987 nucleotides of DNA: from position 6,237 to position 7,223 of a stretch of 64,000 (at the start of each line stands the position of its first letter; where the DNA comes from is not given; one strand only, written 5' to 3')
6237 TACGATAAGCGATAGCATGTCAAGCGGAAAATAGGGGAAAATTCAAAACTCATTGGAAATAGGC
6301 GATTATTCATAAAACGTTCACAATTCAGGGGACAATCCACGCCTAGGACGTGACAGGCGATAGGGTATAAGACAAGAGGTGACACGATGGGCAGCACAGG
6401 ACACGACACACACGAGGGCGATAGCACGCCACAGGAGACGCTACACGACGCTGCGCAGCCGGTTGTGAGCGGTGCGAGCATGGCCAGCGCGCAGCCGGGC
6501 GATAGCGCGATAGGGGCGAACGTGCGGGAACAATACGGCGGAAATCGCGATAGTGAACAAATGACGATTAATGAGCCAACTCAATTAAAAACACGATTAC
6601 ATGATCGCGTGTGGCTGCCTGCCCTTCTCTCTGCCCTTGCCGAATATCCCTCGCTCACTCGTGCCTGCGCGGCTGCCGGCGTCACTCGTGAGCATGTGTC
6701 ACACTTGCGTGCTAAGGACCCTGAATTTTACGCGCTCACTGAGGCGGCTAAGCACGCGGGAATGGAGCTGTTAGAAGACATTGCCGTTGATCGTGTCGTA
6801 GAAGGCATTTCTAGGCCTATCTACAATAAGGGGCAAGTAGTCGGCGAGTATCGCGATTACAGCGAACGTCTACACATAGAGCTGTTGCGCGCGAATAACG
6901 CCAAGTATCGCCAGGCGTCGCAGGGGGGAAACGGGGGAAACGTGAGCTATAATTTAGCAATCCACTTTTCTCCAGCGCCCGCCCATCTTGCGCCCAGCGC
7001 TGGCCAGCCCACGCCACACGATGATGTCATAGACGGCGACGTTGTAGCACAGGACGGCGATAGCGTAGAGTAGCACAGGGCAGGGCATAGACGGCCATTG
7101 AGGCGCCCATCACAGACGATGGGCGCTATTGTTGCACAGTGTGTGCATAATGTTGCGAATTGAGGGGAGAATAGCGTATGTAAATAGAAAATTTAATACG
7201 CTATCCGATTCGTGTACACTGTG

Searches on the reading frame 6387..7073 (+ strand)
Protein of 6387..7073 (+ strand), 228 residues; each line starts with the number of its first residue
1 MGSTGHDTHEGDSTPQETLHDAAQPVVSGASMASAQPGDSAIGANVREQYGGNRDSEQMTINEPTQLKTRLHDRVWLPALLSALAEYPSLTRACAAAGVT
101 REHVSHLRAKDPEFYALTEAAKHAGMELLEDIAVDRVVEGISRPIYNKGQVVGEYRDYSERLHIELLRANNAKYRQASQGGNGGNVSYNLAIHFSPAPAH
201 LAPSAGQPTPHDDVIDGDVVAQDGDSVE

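Call 25: find_related_loci(query=window:6387-7073:+, collection=viral_contigs, flank=10000)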
Query window:6387-7073:+ (228 aa) in viral_contigs; peptide patterns used: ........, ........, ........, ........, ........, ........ (x = any residue, [..] = any of these).
5 stretches matched a pattern; 1 encode a relative of the query (tblastn E <= 1e-3); 1 distinct loci.
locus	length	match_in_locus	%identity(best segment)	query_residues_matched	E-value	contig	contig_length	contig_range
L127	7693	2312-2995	52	1-225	2e-62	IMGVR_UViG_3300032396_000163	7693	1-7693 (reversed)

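Call 29: find_homologous_proteins(query=window:6387-7073:+)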
Query window:6387-7073:+ (228 aa): 3 proteins with E <= 0.001 among 1114 candidates.
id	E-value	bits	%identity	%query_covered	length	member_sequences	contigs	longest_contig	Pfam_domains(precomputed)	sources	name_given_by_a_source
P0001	1.0e-125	436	100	86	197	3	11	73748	-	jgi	jgi:hypothetical protein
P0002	4.8e-81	290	65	96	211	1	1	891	-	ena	-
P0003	5.5e-54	201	52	99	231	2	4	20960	-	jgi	-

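Call 30: find_encoding_contigs(protein=P0003, flank=10000, max_places=6)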
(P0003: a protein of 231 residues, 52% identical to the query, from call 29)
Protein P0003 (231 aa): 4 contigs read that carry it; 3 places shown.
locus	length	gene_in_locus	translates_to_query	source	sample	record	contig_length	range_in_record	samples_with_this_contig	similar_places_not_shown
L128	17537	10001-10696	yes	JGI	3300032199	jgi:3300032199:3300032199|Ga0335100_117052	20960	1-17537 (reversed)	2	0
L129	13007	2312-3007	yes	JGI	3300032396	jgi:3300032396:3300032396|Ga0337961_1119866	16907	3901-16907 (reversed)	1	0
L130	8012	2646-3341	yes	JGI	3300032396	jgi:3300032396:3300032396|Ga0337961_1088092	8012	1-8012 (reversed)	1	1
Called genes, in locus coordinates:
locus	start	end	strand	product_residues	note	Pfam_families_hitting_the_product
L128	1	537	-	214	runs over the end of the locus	-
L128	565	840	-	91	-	-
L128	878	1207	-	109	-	-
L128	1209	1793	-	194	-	-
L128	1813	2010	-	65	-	-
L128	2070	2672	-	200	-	-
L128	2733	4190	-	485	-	PF13708:DUF4942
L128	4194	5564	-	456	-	-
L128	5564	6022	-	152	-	-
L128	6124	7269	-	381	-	PF18847:LPD29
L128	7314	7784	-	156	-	-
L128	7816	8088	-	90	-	-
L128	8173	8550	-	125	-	-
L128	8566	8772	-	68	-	-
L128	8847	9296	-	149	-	-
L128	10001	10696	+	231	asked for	-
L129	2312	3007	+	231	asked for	-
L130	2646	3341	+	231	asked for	-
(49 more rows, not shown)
